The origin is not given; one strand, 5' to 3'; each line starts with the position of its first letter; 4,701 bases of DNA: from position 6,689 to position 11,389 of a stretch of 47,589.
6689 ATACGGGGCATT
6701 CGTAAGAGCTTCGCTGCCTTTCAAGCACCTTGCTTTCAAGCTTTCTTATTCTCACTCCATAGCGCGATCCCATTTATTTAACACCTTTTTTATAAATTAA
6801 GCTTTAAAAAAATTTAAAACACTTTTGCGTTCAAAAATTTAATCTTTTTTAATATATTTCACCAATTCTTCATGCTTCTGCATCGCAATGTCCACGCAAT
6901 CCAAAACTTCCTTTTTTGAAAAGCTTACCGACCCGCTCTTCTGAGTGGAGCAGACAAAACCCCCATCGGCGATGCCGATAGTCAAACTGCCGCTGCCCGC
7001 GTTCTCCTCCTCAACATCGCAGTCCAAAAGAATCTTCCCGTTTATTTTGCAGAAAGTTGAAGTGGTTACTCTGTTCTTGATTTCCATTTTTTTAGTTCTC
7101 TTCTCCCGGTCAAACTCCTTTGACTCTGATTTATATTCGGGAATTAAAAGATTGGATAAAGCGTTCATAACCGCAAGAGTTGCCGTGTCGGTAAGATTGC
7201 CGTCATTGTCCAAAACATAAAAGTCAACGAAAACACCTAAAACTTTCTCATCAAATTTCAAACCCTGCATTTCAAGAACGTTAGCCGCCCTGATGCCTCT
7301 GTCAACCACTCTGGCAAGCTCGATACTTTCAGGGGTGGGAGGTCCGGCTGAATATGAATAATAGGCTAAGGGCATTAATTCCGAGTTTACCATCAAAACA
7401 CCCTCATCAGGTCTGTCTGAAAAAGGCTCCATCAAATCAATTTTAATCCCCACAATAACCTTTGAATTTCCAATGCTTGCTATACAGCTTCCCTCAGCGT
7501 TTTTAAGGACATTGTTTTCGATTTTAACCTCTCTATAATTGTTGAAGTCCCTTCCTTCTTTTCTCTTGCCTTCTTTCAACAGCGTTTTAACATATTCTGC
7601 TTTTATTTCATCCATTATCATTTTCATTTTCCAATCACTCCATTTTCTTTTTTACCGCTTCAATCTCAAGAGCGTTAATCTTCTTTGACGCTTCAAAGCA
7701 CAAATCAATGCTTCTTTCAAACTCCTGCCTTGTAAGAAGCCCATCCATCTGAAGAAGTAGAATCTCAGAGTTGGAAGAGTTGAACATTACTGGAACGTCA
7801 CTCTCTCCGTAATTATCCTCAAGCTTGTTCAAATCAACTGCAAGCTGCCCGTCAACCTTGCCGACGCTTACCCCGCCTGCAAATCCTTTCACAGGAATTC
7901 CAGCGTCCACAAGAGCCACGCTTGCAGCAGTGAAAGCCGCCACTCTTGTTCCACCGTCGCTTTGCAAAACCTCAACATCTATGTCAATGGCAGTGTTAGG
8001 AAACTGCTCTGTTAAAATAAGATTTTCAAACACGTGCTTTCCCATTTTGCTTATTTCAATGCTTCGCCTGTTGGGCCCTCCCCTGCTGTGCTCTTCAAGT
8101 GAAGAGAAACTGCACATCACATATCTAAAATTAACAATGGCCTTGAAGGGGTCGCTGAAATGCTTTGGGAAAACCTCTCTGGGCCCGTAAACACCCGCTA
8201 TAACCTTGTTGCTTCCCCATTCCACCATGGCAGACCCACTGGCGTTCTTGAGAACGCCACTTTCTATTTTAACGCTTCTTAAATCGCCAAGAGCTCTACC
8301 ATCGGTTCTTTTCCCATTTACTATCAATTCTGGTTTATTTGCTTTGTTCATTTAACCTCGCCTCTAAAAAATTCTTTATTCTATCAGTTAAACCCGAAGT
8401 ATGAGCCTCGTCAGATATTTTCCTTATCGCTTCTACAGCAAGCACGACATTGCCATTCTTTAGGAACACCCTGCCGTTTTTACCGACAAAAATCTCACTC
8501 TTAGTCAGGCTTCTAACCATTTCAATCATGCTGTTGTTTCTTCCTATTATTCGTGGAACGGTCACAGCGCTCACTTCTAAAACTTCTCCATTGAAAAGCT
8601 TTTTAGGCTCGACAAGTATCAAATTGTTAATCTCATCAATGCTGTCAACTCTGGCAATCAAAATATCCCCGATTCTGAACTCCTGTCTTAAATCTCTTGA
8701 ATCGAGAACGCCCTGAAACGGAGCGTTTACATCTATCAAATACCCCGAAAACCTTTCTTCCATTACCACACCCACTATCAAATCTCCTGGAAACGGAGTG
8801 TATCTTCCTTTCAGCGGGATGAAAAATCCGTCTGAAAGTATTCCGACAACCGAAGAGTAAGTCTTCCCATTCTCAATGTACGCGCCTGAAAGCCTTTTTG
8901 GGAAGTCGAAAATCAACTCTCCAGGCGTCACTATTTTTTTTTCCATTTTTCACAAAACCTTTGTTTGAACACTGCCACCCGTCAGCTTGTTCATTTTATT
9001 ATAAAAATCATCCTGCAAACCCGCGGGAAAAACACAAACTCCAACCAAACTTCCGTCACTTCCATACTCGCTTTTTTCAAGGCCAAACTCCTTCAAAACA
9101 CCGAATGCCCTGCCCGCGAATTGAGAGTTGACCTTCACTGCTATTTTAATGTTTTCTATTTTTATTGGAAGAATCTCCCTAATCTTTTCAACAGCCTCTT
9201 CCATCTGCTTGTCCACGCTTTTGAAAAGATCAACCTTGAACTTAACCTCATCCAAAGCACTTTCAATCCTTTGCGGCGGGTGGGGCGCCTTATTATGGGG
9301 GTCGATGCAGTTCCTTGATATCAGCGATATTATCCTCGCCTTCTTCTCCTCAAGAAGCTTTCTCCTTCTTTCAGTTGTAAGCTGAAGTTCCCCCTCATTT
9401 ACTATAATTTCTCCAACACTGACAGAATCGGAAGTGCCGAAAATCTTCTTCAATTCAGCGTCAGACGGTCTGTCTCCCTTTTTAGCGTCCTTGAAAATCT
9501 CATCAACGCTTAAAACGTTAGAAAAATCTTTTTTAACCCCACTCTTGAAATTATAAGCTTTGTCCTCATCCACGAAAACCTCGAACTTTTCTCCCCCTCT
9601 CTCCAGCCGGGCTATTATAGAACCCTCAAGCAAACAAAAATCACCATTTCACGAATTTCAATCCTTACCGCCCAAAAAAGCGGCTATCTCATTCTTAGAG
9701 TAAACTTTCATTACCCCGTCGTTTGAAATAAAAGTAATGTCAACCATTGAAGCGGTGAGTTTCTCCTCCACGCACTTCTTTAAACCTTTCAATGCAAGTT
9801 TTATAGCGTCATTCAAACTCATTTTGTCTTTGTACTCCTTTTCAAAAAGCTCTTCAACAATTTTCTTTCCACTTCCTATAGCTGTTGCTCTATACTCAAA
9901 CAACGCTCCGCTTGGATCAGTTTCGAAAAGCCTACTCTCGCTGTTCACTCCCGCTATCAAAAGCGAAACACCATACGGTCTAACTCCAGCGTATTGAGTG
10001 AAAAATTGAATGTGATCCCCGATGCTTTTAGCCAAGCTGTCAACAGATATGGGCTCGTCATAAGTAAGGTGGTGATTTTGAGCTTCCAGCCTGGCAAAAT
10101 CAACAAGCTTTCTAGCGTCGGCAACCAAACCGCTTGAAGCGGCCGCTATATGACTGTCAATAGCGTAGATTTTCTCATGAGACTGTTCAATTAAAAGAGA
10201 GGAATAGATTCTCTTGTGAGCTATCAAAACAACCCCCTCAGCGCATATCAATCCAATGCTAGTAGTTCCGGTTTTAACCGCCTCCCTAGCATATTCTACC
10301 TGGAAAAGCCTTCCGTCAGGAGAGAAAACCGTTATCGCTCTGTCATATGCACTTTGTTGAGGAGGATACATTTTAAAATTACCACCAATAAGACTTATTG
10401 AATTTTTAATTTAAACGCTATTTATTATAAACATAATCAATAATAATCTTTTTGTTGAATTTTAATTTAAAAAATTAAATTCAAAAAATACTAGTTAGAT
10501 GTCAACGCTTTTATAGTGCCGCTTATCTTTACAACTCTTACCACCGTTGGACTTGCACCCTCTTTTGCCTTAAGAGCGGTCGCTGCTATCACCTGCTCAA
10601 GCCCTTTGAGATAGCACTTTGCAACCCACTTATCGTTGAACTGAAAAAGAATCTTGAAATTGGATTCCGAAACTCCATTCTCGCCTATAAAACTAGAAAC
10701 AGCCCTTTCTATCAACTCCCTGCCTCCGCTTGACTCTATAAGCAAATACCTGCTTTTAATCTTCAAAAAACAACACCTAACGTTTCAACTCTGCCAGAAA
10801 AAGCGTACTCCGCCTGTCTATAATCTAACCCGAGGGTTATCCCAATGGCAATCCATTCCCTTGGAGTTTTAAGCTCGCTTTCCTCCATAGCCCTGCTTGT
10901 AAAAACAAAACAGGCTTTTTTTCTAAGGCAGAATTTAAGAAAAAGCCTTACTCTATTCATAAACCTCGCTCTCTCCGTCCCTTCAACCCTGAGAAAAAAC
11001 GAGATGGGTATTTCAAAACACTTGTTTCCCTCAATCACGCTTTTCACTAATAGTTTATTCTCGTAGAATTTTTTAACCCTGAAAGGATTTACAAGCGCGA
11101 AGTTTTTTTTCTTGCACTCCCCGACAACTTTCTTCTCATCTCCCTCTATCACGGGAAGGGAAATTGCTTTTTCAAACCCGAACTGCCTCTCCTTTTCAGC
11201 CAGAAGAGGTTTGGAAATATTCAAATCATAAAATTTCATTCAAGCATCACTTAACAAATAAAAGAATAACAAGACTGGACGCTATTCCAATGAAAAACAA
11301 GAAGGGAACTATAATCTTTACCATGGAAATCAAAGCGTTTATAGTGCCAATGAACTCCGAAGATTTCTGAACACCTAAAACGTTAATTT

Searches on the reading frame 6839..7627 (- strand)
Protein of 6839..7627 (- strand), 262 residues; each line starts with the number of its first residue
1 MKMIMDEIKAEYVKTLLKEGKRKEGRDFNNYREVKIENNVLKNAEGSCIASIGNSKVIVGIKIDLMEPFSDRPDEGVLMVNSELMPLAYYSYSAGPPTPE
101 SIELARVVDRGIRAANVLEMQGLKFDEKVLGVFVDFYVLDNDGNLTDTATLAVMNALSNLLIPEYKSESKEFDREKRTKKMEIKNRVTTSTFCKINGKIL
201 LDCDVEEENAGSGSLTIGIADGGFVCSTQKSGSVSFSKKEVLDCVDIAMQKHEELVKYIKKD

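Call 55: search_protein_families(library=pfam, proteins=[window:6839-7627:-], max_evalue=0.0001)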
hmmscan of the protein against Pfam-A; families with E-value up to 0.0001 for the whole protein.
window:6839-7627:- (262 aa): 2 families
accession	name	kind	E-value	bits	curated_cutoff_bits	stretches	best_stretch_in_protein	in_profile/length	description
PF01138.27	RNase_PH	-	8.9e-25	88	25.5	1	31-163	2-130/130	3' exoribonuclease family, domain 1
PF03725.20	RNase_PH_C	-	7.7e-14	51.8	20.8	1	187-250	3-66/67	3' exoribonuclease family, domain 2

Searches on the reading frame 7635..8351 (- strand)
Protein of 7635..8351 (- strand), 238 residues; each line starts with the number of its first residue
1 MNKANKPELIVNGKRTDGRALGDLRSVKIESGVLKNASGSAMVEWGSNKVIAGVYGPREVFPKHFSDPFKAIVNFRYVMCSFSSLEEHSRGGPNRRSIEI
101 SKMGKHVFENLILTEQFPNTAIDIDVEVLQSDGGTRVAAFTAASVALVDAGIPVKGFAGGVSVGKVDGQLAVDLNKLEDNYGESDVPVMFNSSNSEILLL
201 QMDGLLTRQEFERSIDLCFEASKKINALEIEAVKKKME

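Call 55: search_protein_families(library=pfam, proteins=[window:7635-8351:-], max_evalue=0.0001)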
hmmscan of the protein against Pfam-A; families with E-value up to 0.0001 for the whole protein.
window:7635-8351:- (238 aa): 2 families
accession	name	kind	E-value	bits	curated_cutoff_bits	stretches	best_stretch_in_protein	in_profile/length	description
PF01138.27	RNase_PH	-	1.4e-35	123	25.5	1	24-153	2-130/130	3' exoribonuclease family, domain 1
PF03725.20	RNase_PH_C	-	2e-13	50.5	20.8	1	157-217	2-63/67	3' exoribonuclease family, domain 2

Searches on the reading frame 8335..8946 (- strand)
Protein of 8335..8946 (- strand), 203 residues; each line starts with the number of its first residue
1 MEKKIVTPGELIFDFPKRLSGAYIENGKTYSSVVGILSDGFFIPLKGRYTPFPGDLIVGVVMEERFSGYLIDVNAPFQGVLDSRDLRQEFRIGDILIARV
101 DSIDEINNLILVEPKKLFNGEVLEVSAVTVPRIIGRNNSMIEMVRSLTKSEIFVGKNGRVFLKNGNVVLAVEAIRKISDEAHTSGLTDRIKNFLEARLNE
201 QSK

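Call 55: search_protein_families(library=pfam, proteins=[window:8335-8946:-], max_evalue=0.0001)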
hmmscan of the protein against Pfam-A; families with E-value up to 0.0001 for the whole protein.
window:8335-8946:- (203 aa): 2 families
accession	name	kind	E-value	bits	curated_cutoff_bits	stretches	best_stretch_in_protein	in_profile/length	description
PF22625.2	ECR1_N_2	-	4.5e-06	26.8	27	1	4-37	2-38/51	Exosome RNA binding protein RRP4 N-terminal domain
PF21266.3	RRP4_S1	-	8.4e-05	23.2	27.3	0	48-82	1-35/73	RRP4, S1 domain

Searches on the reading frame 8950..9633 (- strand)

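Call 55: search_protein_families(library=pfam, proteins=[window:8950-9633:-], max_evalue=0.0001)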
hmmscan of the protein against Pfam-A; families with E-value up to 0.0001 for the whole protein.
window:8950-9633:- (227 aa): 3 families
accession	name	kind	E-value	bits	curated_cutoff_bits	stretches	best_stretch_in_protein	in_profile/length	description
PF01172.24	SBDS_N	-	2.2e-25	88.8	24.6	1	6-91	3-88/88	Shwachman-Bodian-Diamond syndrome (SBDS) N-terminal domain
PF09377.16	SBDS_domain_II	-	3.5e-24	84.9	27.2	1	100-160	2-62/62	SBDS protein, domain II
PF20268.4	SBDS_C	-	6.7e-15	55.2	27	1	162-227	1-69/71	SBDS protein, C-terminal domain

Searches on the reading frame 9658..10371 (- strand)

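Call 55: search_protein_families(library=pfam, proteins=[window:9658-10371:-], max_evalue=0.0001)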
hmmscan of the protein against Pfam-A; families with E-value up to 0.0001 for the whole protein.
window:9658-10371:- (237 aa): 2 families
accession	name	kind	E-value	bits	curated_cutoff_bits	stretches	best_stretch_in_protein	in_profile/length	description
PF00227.31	Proteasome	-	4e-57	193.4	22.4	1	32-214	1-188/189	Proteasome subunit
PF10584.14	Proteasome_A_N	-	1.7e-14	53.6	27.7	1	9-31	1-23/23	Proteasome subunit A N-terminal signature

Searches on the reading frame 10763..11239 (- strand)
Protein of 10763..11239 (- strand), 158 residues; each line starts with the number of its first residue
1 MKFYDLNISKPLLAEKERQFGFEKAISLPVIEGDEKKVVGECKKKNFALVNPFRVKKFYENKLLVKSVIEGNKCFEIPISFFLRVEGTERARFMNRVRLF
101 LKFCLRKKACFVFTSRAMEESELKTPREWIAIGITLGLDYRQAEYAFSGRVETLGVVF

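Call 56: search_protein_families(library=pfam, proteins=[window:10763-11239:-], max_evalue=0.0001)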
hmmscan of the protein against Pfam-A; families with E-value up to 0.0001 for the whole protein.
window:10763-11239:- (158 aa): 1 family
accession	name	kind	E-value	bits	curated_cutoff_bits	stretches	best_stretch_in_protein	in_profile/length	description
PF01876.22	RNase_P_p30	-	3.5e-11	43.4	35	1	53-148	119-212/214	RNase P subunit p30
